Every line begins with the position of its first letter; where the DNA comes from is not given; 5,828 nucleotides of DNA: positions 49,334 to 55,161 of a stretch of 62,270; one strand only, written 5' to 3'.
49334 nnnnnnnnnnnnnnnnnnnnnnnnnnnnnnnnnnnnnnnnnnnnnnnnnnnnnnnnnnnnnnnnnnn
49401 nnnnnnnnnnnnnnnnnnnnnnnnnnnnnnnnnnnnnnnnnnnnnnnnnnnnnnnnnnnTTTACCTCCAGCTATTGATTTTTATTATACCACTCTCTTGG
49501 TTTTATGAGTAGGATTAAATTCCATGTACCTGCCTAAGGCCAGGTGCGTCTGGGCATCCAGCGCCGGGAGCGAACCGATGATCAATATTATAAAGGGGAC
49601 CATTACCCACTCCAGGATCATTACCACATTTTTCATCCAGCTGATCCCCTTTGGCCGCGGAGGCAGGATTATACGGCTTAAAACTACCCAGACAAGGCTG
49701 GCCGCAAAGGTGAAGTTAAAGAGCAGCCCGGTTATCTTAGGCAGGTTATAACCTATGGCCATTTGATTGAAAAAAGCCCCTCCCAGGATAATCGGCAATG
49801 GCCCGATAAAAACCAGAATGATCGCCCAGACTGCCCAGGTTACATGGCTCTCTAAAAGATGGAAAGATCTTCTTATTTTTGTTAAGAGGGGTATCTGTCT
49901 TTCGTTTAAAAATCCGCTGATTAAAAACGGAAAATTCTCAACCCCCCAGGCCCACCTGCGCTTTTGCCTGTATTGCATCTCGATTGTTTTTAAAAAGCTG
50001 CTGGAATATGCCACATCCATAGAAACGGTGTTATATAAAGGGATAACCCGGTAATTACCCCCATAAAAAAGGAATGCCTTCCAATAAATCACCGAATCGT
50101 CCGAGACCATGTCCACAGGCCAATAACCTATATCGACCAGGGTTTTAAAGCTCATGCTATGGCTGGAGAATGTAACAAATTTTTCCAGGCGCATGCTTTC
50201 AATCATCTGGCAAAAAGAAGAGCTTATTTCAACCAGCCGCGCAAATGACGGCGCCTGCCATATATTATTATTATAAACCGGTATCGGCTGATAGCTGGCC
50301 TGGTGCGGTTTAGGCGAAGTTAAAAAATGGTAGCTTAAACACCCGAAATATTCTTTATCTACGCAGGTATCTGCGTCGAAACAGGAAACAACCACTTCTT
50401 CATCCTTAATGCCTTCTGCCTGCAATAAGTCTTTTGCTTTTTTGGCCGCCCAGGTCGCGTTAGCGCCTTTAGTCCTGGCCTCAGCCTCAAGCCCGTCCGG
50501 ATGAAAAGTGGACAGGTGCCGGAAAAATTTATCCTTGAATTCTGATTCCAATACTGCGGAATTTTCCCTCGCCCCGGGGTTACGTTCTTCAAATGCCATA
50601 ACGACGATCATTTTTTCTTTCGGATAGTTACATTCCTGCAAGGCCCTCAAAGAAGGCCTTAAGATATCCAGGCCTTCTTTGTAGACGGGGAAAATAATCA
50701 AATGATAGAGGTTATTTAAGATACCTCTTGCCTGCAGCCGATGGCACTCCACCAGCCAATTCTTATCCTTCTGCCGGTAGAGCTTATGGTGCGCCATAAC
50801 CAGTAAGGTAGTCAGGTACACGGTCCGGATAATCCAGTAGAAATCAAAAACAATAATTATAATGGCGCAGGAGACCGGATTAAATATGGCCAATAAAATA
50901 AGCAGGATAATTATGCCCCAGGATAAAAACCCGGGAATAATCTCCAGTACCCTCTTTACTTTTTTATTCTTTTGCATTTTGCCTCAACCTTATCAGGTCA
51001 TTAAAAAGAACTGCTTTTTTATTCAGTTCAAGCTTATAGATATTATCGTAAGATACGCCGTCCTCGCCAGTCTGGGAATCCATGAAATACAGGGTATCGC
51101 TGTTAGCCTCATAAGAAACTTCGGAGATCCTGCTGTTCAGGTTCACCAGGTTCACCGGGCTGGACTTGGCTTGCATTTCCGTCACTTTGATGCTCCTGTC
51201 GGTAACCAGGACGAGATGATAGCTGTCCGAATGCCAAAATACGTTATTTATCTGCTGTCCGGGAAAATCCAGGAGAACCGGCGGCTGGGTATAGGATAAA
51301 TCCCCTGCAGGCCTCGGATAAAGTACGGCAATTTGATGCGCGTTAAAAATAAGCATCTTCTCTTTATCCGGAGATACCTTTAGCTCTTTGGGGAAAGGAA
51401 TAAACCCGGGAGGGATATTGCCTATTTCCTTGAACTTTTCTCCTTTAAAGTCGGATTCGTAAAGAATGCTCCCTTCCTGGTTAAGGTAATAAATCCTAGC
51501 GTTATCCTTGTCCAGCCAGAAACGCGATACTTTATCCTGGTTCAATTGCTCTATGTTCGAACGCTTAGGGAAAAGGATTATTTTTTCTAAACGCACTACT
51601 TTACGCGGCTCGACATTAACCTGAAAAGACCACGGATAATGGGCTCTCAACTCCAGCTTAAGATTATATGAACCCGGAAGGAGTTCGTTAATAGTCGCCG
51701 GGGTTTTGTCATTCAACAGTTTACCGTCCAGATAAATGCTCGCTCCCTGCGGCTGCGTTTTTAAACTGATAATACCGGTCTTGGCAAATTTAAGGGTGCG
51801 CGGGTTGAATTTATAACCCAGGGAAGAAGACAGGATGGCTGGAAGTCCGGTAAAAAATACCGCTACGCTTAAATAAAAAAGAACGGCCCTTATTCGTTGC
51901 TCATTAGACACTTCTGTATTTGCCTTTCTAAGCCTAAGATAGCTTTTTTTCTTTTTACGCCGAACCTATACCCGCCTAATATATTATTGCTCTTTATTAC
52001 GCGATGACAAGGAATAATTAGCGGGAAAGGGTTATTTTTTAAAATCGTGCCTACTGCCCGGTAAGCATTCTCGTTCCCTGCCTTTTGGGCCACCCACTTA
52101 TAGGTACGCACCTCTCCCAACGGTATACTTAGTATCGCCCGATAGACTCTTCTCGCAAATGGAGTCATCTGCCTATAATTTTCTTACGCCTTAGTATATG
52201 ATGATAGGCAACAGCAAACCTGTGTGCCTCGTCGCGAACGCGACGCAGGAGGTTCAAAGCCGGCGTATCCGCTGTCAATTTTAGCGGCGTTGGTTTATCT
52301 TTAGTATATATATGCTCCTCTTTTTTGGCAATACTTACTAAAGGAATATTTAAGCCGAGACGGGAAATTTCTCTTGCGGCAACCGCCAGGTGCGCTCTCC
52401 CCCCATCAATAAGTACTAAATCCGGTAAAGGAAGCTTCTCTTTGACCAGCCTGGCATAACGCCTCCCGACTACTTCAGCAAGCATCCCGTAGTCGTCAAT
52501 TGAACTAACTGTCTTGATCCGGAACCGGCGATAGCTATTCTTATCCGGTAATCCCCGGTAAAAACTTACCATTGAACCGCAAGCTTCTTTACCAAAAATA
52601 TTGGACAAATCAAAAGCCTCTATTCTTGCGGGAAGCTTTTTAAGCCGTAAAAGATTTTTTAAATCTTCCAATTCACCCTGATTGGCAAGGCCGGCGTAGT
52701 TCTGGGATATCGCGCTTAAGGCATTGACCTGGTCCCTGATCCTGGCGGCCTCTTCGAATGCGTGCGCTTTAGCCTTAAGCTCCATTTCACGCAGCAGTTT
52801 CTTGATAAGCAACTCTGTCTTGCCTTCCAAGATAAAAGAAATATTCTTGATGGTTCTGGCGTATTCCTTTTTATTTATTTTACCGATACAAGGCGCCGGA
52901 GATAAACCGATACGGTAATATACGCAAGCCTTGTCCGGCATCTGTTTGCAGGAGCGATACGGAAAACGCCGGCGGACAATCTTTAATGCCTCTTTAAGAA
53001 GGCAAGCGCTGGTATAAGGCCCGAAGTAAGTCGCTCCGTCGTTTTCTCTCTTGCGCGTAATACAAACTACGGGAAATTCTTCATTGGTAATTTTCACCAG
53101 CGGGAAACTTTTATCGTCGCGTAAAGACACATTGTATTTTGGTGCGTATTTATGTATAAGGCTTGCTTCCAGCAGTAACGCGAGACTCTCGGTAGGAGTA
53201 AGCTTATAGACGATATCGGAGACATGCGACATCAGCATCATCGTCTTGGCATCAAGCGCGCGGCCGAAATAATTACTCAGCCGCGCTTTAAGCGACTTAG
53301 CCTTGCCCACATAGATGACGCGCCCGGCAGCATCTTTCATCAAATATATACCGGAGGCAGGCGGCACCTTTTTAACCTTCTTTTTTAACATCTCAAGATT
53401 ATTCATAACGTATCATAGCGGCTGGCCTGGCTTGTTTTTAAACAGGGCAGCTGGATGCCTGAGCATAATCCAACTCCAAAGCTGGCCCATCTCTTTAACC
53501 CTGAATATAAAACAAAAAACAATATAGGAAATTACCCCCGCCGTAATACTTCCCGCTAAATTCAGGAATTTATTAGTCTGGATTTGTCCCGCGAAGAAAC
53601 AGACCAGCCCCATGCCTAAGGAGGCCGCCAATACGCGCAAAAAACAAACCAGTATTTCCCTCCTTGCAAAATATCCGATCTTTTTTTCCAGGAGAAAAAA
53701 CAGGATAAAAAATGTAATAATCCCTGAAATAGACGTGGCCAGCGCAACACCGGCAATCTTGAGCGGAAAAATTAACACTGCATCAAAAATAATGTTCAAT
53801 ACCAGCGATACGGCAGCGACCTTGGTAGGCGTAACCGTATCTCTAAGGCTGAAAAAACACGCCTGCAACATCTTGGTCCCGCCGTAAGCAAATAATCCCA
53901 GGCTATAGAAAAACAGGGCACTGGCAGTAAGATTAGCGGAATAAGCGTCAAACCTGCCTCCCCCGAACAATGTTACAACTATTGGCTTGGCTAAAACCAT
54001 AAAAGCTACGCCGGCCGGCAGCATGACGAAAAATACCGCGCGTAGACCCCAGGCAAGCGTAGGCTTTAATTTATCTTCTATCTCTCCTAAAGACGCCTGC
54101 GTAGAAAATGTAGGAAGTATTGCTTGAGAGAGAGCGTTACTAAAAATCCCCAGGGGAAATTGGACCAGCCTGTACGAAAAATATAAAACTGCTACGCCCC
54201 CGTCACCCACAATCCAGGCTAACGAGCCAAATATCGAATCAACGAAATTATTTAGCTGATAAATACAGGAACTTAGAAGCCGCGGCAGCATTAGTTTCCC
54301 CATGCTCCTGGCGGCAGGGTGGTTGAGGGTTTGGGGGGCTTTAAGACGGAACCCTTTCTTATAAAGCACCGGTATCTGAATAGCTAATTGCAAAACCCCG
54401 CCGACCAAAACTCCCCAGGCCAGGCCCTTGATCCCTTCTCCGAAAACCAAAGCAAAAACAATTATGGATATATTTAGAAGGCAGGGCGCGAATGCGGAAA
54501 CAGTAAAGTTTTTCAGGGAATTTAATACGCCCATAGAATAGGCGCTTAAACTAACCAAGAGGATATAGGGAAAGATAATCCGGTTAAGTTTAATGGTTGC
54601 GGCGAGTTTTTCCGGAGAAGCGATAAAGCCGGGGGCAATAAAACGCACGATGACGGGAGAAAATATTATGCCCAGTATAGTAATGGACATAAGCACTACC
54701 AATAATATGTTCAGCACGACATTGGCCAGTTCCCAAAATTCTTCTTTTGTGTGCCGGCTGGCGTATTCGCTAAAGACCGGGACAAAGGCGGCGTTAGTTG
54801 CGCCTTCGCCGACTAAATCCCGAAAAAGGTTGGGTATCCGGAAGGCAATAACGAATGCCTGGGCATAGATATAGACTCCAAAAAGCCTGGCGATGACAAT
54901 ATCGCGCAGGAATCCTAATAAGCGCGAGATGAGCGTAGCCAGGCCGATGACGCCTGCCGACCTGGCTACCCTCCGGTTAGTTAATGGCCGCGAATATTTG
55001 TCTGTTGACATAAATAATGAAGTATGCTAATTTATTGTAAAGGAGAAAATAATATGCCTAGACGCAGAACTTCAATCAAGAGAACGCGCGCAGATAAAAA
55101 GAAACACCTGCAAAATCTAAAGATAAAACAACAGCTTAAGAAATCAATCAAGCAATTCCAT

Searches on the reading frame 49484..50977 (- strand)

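Call 62: search_protein_families(library=pfam, proteins=[window:49484-50977:-], max_evalue=0.00001)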
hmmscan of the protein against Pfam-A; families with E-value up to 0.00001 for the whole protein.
window:49484-50977:- (497 aa): 1 family
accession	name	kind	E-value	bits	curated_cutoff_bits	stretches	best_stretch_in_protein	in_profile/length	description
PF13632.12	Glyco_trans_2_3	-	1.1e-07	32.4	27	1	198-437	3-181/198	Glycosyl transferase family group 2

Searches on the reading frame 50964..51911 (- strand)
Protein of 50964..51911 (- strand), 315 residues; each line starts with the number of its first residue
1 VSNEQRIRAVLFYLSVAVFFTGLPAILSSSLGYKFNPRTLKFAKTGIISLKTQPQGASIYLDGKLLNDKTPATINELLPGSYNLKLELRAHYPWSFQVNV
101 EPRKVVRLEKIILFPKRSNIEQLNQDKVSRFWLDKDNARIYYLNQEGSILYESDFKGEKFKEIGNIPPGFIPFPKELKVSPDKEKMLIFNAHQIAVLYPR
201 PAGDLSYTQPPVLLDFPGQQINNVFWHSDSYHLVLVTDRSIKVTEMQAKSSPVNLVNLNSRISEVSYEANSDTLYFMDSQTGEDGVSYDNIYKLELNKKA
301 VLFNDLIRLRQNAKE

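Call 62: search_protein_families(library=pfam, proteins=[window:50964-51911:-], max_evalue=0.00001)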
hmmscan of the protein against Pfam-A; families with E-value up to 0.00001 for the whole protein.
window:50964-51911:- (315 aa): 1 family
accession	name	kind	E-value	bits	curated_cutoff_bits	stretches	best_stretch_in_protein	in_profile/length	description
PF08308.17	PEGA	-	1.3e-10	41.4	20.8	1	46-109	2-64/71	PEGA domain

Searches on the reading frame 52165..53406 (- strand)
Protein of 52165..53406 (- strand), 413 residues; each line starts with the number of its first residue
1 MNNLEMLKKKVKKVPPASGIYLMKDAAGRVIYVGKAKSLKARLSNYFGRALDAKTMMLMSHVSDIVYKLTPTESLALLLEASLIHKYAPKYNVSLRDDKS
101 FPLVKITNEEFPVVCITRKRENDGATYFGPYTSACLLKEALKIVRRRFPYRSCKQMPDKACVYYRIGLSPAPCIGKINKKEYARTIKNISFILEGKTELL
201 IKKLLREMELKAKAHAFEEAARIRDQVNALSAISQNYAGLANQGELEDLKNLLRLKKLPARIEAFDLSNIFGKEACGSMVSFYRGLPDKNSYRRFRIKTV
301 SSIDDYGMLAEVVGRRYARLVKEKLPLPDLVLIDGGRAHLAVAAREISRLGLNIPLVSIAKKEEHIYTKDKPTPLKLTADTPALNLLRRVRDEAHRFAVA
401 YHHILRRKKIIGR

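Call 62: search_protein_families(library=pfam, proteins=[window:52165-53406:-], max_evalue=0.00001)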
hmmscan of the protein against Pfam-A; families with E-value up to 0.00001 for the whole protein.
window:52165-53406:- (413 aa): 3 families
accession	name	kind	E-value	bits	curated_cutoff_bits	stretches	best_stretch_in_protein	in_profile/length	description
PF08459.17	UvrC_RNaseH_dom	-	1.1e-50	172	22.3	1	251-399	2-159/159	UvrC RNAse H endonuclease domain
PF01541.30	GIY-YIG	-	1.7e-09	38.3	22.6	1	18-92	2-78/78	GIY-YIG catalytic domain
PF02151.25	UVR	-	8.4e-06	25.8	21.5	0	200-232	3-35/36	UvrB/uvrC motif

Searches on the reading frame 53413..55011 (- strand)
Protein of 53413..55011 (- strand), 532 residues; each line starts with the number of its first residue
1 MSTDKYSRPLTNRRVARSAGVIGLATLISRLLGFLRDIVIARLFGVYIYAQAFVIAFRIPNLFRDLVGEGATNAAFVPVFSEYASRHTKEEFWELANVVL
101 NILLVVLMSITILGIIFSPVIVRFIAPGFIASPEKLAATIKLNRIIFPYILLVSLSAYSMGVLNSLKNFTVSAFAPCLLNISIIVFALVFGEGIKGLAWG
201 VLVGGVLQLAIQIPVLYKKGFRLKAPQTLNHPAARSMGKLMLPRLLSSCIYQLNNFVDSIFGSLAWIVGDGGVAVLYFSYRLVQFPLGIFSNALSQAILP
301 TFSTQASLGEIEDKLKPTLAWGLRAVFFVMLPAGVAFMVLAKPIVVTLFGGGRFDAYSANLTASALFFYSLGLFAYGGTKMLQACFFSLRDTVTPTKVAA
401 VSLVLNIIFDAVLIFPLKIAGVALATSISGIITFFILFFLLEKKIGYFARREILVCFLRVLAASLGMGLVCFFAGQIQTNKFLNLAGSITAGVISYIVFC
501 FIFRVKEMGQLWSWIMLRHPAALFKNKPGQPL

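Call 62: search_protein_families(library=pfam, proteins=[window:53413-55011:-], max_evalue=0.00001)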
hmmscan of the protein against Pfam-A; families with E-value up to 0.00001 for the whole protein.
window:53413-55011:- (532 aa): 1 family
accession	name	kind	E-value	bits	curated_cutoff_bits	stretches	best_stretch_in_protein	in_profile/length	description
PF03023.19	MurJ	-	5.9e-112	375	27.4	1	40-478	1-437/451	Lipid II flippase MurJ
